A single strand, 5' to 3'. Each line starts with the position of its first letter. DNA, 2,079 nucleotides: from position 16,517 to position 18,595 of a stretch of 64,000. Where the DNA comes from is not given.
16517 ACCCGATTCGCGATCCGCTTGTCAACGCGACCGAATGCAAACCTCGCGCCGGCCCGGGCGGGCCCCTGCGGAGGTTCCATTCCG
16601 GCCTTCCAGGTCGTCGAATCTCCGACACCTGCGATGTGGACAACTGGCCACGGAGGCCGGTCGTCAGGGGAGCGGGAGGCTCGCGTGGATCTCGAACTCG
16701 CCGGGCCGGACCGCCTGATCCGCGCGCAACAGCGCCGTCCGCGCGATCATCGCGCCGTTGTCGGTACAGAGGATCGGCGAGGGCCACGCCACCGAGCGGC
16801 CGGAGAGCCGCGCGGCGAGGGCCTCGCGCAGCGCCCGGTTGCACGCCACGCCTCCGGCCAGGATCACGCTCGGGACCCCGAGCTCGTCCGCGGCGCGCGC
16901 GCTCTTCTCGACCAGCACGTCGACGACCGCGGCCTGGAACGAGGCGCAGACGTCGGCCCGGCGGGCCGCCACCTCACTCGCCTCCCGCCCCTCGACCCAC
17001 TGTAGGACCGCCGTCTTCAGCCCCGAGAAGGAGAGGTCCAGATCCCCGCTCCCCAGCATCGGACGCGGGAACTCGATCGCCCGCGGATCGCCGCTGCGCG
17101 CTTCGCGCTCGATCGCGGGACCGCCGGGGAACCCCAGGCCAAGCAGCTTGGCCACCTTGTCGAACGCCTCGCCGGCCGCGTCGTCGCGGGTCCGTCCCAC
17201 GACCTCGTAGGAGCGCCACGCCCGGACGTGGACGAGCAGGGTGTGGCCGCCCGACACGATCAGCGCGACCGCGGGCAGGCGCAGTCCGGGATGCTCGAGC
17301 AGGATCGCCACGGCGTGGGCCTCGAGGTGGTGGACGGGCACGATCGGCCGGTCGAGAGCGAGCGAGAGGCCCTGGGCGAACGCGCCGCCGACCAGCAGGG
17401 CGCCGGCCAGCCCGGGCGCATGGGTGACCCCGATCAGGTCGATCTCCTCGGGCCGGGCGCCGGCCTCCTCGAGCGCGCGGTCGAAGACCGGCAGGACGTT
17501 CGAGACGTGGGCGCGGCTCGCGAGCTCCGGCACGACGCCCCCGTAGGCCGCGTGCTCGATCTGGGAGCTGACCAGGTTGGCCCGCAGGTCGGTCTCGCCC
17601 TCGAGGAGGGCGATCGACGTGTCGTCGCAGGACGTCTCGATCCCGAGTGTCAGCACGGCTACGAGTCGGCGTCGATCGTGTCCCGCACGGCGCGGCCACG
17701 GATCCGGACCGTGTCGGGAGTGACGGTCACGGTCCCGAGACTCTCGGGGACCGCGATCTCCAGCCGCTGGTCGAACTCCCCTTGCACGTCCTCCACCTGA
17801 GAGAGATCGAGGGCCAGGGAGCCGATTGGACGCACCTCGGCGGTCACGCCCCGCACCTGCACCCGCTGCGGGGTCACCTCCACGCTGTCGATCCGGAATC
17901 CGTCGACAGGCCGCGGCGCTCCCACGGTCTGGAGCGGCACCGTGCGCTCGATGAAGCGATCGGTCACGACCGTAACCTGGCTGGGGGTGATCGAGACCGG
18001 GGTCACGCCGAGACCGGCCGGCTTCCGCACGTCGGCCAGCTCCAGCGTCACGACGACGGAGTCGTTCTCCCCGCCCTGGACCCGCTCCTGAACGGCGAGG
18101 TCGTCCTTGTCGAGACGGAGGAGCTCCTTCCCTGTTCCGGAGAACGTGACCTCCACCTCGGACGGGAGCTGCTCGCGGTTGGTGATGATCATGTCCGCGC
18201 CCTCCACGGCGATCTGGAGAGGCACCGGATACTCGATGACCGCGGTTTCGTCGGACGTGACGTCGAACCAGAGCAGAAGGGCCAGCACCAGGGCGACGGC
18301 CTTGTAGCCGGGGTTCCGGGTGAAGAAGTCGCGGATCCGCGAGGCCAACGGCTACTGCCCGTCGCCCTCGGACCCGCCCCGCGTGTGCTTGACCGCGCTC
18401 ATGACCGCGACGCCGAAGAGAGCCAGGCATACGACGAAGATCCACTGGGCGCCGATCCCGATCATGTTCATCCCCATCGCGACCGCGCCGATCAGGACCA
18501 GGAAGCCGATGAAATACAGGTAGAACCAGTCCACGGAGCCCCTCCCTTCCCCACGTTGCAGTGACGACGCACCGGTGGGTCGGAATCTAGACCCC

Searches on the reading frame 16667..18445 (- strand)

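Call 22: search_protein_families(library=pfam, proteins=[window:16667-18445:-], max_evalue=0.001)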
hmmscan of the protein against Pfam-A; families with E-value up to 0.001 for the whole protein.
window:16667-18445:- (593 aa): 2 families
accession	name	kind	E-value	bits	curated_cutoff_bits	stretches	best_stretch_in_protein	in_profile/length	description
PF00814.31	TsaD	-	1.3e-89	300.8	24.8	1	287-568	2-263/264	tRNA N6-adenosine threonylcarbamoyltransferase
PF22521.2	HypF_C_2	-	6.1e-08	33.2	27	1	424-564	96-236/241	Carbamoyltransferase, Kae1-like Domain, second subdomain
